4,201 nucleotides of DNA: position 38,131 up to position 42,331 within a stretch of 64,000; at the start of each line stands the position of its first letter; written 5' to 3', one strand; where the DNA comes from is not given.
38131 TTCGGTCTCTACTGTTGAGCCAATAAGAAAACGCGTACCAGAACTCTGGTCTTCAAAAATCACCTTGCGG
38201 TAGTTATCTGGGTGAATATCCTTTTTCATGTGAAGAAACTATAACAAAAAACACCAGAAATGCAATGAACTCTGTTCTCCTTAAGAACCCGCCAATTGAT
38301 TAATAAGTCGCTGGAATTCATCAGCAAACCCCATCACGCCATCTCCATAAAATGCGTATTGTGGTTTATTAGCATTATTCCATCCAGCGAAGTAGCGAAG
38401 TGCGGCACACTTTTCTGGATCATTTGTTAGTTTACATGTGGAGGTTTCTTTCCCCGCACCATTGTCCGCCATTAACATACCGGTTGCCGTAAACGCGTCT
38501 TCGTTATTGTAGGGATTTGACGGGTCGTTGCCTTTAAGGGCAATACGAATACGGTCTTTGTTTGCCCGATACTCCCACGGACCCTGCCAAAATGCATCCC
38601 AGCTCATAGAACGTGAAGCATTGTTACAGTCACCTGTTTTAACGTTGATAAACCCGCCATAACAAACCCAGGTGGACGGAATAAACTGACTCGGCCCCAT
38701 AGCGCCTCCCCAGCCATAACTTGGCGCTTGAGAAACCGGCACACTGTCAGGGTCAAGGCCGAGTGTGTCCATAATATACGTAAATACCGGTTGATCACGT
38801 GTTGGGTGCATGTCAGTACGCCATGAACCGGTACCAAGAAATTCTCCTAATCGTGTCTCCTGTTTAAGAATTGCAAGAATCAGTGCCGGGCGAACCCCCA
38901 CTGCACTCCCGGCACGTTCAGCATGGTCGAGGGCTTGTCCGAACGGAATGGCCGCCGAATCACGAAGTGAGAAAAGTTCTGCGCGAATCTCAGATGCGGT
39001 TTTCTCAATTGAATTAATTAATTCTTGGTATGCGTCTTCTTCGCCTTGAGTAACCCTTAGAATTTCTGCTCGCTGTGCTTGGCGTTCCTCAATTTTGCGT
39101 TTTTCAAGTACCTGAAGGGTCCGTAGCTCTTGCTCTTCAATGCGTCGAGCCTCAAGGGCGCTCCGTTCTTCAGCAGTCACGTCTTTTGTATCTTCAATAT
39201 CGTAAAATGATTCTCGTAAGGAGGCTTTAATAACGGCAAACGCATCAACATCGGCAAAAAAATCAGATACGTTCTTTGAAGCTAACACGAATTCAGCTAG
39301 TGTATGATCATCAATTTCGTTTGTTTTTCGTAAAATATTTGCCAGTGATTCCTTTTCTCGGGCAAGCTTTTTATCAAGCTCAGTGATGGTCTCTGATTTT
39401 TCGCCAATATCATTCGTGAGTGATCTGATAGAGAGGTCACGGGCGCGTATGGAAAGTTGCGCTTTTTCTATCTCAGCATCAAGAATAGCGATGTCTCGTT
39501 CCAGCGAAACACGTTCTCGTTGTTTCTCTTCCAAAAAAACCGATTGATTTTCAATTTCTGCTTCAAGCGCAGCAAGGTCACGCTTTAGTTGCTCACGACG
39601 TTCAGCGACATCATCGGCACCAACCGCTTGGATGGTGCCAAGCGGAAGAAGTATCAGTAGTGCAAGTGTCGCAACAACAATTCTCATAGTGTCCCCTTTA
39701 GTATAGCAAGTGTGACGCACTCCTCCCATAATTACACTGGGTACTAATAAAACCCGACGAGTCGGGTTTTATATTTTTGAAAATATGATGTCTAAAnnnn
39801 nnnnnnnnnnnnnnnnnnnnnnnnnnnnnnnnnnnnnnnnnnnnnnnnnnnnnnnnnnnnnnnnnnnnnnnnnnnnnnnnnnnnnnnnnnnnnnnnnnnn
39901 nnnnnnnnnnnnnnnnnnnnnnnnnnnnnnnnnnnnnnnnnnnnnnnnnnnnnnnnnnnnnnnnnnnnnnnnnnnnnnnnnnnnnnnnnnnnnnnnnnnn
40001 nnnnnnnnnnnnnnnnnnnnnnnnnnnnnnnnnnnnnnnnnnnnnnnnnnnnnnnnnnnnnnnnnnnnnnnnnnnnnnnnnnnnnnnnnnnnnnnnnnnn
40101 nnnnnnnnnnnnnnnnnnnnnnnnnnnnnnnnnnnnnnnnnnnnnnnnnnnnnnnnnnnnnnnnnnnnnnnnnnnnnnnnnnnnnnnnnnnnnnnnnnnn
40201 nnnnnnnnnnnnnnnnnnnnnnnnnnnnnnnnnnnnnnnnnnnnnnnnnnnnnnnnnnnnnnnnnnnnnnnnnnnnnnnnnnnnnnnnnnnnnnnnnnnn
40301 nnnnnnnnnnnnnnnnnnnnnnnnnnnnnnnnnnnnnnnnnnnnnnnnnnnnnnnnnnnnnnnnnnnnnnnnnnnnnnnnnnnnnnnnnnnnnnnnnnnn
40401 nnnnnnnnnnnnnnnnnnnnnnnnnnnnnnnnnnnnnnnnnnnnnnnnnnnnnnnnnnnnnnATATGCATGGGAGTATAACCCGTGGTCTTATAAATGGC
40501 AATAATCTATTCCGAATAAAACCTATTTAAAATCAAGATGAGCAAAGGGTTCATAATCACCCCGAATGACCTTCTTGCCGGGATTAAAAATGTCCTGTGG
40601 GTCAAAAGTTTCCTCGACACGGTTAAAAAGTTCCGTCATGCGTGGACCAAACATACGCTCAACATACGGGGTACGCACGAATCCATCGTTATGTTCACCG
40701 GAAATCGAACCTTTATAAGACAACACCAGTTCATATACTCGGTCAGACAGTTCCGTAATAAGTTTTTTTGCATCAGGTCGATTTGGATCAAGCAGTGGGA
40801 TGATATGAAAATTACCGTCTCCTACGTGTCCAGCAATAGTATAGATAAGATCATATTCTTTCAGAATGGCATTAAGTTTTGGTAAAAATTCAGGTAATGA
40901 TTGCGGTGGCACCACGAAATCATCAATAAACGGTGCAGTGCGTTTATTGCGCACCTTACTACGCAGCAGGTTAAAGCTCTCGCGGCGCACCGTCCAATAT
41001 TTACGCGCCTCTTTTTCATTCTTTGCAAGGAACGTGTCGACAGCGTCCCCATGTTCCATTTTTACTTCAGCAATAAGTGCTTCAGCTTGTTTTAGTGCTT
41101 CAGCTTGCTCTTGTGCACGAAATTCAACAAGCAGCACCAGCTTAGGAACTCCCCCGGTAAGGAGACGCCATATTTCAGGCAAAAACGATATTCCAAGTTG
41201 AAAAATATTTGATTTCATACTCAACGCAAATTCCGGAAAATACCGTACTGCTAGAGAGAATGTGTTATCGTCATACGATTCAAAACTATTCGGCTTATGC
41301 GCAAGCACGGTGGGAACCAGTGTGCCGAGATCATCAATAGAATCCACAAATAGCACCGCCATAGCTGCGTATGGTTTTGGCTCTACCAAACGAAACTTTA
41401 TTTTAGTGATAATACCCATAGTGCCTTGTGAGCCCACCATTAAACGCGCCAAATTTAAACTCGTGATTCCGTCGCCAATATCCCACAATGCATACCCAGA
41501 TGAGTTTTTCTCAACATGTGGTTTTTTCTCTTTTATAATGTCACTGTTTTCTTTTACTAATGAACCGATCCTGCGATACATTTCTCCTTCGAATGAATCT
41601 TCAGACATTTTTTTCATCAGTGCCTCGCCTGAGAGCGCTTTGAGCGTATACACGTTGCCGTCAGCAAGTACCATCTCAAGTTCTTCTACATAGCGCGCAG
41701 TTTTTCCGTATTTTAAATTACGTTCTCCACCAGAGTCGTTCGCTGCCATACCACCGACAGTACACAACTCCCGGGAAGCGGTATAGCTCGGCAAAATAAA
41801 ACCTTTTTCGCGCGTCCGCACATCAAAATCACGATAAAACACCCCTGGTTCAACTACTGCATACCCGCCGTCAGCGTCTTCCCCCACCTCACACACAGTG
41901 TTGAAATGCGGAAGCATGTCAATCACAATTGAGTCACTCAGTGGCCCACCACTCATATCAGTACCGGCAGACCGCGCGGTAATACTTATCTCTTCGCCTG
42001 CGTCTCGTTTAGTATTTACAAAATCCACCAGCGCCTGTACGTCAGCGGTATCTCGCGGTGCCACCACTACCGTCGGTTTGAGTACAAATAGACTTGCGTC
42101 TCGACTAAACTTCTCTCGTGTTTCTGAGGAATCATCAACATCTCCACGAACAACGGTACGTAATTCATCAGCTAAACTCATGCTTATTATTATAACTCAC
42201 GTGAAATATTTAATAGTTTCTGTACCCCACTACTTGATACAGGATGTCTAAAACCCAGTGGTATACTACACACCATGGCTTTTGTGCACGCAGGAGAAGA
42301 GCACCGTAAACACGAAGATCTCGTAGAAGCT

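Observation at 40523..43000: Alternative-oxidase-like di-iron protein divergently paired with an FAD-linked (D-lactate-DH/GlcD-like) oxidase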

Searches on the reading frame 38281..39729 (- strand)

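Call 3: search_protein_families(library=pfam, proteins=[window:38281-39729:-], max_evalue=0.1)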
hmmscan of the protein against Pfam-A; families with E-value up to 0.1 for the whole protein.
window:38281-39729:- (482 aa): 2 families
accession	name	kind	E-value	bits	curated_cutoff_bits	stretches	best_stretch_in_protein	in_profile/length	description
PF13406.11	SLT_2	-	9.2e-06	25.5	24.3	1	270-358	77-170/292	Transglycosylase SLT domain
PF25762.1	HAUS1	-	0.0098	16.1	40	1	41-129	140-228/236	HAUS augmin-like complex subunit 1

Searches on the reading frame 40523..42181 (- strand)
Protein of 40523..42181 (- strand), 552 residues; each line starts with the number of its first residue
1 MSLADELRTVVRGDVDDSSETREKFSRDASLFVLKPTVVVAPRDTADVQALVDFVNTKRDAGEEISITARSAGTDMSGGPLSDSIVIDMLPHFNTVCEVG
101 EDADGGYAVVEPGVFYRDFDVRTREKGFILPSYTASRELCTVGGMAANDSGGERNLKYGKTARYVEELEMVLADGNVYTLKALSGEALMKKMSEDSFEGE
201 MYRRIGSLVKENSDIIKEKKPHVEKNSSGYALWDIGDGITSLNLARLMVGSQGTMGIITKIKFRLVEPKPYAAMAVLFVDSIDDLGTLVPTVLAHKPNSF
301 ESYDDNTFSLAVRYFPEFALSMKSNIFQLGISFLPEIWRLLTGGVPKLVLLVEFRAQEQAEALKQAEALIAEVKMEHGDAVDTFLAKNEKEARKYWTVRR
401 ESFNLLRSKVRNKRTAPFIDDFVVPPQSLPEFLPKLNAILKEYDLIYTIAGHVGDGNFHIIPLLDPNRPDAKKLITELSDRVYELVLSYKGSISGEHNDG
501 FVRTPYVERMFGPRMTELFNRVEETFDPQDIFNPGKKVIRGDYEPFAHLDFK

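Call 3: search_protein_families(library=pfam, proteins=[window:40523-42181:-], max_evalue=0.1)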
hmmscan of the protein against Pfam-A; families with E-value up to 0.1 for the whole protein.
window:40523-42181:- (552 aa): 2 families
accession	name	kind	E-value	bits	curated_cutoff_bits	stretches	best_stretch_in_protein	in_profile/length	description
PF02913.24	FAD-oxidase_C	-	7.9e-52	176.9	21.2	1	272-536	5-247/248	FAD linked oxidases, C-terminal domain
PF01565.28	FAD_binding_4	-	2.3e-28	99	26.4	1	36-180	1-138/139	FAD binding domain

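Call 4: search_protein_families(library=ncbifam, proteins=[window:40523-42181:-], max_evalue=0.1)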
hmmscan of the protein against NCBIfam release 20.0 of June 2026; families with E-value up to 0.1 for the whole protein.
window:40523-42181:- (552 aa): 5 families
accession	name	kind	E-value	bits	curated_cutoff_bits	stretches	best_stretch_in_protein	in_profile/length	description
NF049975.1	2HglutDHaseYdiJ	equivalog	1.9e-80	270.9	1350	1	11-537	27-539/1018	D-2-hydroxyglutarate dehydrogenase YdiJ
TIGR00387.1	glcD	equivalog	4e-64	217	567.9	3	347-536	231-413/413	glycolate oxidase subunit GlcD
NF008408.0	PRK11230.1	equivalog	4.5e-39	134.3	897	3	370-538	309-472/499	glycolate oxidase subunit GlcD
NF008439.0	PRK11282.1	equivalog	9.8e-07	27.9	284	1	243-278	148-182/358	glycolate oxidase subunit GlcE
NF053785.1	DcplphribOxDprE1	equivalog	5.4e-06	25.9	500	1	82-182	56-152/449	decaprenylphosphoryl-beta-D-ribose oxidase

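Call 39: find_homologous_proteins(query=window:40523-42181:-)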
Query window:40523-42181:- (552 aa): 8000 proteins with E <= 0.001 among 8000 candidates; the best 120 are listed.
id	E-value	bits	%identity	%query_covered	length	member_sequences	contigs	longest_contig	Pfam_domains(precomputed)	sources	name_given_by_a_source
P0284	0.0e+0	1241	100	100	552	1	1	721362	PF01565.29,PF02913.25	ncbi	ncbi:MAG: FAD-binding oxidoreductase [Patescibacteria group bacterium UBA2163]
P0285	4.6e-278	941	75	100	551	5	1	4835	PF01565.29,PF02913.25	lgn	-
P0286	5.0e-273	925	73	100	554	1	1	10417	PF01565.29,PF02913.25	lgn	-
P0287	9.5e-270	914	74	100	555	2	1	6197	PF01565.29,PF02913.25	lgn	-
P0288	1.4e-266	903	71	100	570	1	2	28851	PF01565.29,PF02913.25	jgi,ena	-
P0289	1.7e-266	903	73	100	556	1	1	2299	PF01565.29,PF02913.25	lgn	-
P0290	2.9e-265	899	73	100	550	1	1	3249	PF01565.29,PF02913.25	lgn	-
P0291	5.6e-264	895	71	100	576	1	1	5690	PF01565.29,PF02913.25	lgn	-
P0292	8.8e-264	894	73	100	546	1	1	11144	PF01565.29,PF02913.25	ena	-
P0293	1.3e-263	894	70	100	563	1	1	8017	PF01565.29,PF02913.25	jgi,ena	-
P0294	1.1e-261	887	70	100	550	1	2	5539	PF01565.29,PF02913.25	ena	-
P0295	3.7e-261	886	71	100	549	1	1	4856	PF01565.29,PF02913.25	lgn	-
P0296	5.1e-261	885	71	100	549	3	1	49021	PF01565.29,PF02913.25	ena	-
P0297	5.7e-261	885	71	100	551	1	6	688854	PF01565.29,PF02913.25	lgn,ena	-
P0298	3.4e-260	882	71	100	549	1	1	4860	PF01565.29,PF02913.25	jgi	-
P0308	8.8e-251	851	68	100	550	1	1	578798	PF01565.29,PF02913.25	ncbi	ncbi:MAG: FAD-binding oxidoreductase [Patescibacteria group bacterium UBA2103]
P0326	4.6e-236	803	65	97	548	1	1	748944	PF01565.29,PF02913.25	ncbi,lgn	ncbi:MAG: FAD-binding oxidoreductase [Patescibacteria group bacterium]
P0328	4.9e-235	799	66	100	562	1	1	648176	PF01565.29,PF02913.25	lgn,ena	-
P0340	4.8e-232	789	63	100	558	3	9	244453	PF01565.29,PF02913.25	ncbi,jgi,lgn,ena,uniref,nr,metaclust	ncbi:hypothetical protein A2419_01825 [Candidatus Adlerbacteria bacterium RIFOXYC1_FULL_48_26]|unire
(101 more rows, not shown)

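Call 40: search_solved_structures(query=window:40523-42181:-, max_evalue=0.00001)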
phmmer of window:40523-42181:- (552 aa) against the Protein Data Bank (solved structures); distinct sequences matched with E-value up to 0.00001: 19.
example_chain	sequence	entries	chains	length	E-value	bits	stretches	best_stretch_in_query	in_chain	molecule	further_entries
9qgz_A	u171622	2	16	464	1.2e-36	129.8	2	237-537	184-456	Glycolate oxidase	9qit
7qh2_C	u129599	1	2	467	6.6e-32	114.1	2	357-536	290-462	Lactate dehydrogenase (NAD(+),ferredoxin) subunit LctD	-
8jdc_A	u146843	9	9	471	1.8e-31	112.7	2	350-536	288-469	Probable D-lactate dehydrogenase, mitochondrial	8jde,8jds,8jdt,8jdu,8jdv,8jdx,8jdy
8jdb_A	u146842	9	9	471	4.5e-30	108.1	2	350-536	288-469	Probable D-lactate dehydrogenase, mitochondrial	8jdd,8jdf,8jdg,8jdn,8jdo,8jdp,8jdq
3pm9_A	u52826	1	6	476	1.6e-23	86.5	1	365-537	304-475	Putative oxidoreductase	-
6lpn_A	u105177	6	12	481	4.1e-22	81.8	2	376-537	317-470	D-2-hydroxyglutarate dehydrogenase, mitochondrial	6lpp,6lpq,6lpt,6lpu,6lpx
5mxj_A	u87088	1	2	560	2.7e-08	36.2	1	36-120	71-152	Vanillyl-alcohol oxidase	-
1w1k_A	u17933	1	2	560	2.7e-08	36.2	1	36-120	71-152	VANILLYL-ALCOHOL OXIDASE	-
1w1l_A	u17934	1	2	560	2.7e-08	36.2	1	36-120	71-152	VANILLYL-ALCOHOL OXIDASE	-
1ahu_A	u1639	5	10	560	2.7e-08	36.2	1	36-120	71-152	VANILLYL-ALCOHOL OXIDASE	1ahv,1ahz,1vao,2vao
1w1j_A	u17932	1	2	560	2.7e-08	36.2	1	36-120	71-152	VANILLYL-ALCOHOL OXIDASE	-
1w1m_A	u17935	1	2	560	2.7e-08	36.2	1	36-120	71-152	VANILLYL-ALCOHOL OXIDASE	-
5mxu_A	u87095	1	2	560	2.7e-08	36.2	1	36-120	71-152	Vanillyl-alcohol oxidase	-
1e0y_A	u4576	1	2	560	3.1e-08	36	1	36-120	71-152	VANILLYL-ALCOHOL OXIDASE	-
1dzn_A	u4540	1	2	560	3.1e-08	36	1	36-120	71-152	VANILLYL-ALCOHOL OXIDASE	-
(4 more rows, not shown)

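Call 43: find_encoding_contigs(protein=P0308, flank=5000, max_places=1)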
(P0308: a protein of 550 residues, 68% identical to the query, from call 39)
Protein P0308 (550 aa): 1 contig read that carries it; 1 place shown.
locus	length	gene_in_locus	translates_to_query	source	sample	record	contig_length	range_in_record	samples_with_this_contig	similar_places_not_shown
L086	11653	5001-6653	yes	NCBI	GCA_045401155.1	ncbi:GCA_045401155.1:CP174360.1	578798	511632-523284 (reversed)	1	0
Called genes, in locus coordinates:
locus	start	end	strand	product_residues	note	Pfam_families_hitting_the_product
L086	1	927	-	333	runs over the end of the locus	PF01145:Band_7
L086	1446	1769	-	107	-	PF02033:RBFA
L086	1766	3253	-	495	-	PF00009:GTP_EFTU, PF01926:MMR_HSR1, PF22042:EF-G_D2, PF11987:IF-2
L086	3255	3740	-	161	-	PF14584:DUF4446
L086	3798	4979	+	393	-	PF00266:Aminotran_5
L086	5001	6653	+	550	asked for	PF01565:FAD_binding_4, PF02913:FAD-oxidase_C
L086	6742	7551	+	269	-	-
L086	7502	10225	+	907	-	PF02861:Clp_N, PF23569:NBD_SMAX1, PF00004:AAA, PF17871:AAA_lid_9, PF00004:AAA, PF07724:AAA_2, PF07728:AAA_5, PF10431:ClpB_D2-small, +6 more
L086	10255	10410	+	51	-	PF00471:Ribosomal_L33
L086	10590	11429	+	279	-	PF18895:T4SS_pilin (weak)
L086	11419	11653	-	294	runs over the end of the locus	PF01745:IPT, PF01715:IPPT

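Call 44: find_encoding_contigs(protein=P0326, flank=5000, max_places=1)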
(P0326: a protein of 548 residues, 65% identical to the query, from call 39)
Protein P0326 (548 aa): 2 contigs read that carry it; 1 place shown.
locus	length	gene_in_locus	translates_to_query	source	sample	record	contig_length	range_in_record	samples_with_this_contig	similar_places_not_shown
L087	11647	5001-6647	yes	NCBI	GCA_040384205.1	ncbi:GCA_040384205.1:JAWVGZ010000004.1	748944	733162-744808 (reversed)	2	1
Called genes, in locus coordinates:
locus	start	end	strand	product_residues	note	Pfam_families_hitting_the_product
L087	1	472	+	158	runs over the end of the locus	PF02502:LacAB_rpiB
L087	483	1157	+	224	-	PF00834:Ribul_P_3_epim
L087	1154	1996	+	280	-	PF13292:DXP_synthase_N, PF00456:Transketolase_N, PF00676:E1_dh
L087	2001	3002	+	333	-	PF02779:Transket_pyr, PF02780:Transketolase_C, PF22613:Transketolase_C_1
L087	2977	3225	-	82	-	-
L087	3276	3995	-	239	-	PF00923:TAL_FSA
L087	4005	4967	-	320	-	PF00294:PfkB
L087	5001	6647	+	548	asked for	PF01565:FAD_binding_4, PF02913:FAD-oxidase_C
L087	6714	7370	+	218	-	PF01386:Ribosomal_L25p, PF14693:Ribosomal_TL5_C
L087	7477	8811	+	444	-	PF08614:ATG16 (weak), PF13406:SLT_2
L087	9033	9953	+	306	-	-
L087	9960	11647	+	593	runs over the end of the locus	-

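Call 45: find_encoding_contigs(protein=P0328, flank=5000, max_places=1)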
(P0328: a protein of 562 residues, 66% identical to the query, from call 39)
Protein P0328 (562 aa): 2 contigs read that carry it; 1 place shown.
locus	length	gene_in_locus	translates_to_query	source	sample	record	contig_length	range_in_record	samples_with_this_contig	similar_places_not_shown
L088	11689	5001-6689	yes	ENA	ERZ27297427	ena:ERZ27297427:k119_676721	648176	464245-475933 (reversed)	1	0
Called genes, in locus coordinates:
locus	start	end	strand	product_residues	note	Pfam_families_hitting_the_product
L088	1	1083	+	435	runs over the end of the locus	PF08245:Mur_ligase_M, PF02875:Mur_ligase_C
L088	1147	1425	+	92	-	-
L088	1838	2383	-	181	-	PF00583:Acetyltransf_1 (weak), PF13508:Acetyltransf_7 (weak)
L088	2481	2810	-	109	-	-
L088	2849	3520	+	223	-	PF02245:Pur_DNA_glyco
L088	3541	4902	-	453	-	PF00696:AA_kinase, PF13840:ACT_7 (faint), PF22468:ACT_9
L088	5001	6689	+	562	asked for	PF01565:FAD_binding_4, PF02913:FAD-oxidase_C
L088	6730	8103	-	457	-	PF13522:GATase_6, PF13537:GATase_7, PF00156:Pribosyltran (weak)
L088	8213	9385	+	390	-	PF01078:Mg_chelatase (faint), PF05496:RuvB_N, PF13191:AAA_16 (faint), PF00004:AAA, PF07728:AAA_5, PF13173:AAA_14 (faint), PF16193:AAA_assoc_2, PF12002:MgsA_C, +1 more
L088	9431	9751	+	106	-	-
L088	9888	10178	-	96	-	-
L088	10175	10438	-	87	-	-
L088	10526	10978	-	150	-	PF09424:YqeY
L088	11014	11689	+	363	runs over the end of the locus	PF02646:RmuC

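Call 46: find_encoding_contigs(protein=P0340, flank=5000, max_places=1)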
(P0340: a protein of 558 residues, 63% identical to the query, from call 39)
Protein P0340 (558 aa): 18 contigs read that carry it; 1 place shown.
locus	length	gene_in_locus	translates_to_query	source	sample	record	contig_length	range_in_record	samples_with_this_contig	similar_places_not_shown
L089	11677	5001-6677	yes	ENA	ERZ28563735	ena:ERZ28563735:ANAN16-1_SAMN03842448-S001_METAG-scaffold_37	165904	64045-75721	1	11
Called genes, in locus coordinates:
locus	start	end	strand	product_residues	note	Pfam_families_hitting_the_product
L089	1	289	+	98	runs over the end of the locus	PF09650:PHA_gran_rgn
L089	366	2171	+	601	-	PF00009:GTP_EFTU, PF01926:MMR_HSR1 (weak), PF22042:EF-G_D2, PF03144:GTP_EFTU_D2, PF00679:EFG_C, PF21018:BipA_C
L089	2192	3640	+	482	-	PF01471:PG_binding_1 (weak), PF00704:Glyco_hydro_18, PF23916:TIM-barrel_EndoS (weak)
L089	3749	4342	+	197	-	PF01797:Y1_Tnp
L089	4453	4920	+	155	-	-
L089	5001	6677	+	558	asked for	PF01565:FAD_binding_4, PF02913:FAD-oxidase_C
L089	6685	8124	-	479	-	PF00175:NAD_binding_1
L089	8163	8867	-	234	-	PF02424:ApbE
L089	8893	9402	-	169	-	PF04205:FMN_bind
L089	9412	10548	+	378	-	PF05496:RuvB_N, PF01078:Mg_chelatase (faint), PF13191:AAA_16 (faint), PF00004:AAA, PF07728:AAA_5 (weak), PF13173:AAA_14 (weak), PF16193:AAA_assoc_2, PF12002:MgsA_C, +1 more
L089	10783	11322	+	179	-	PF01625:PMSR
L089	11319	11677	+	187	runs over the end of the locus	-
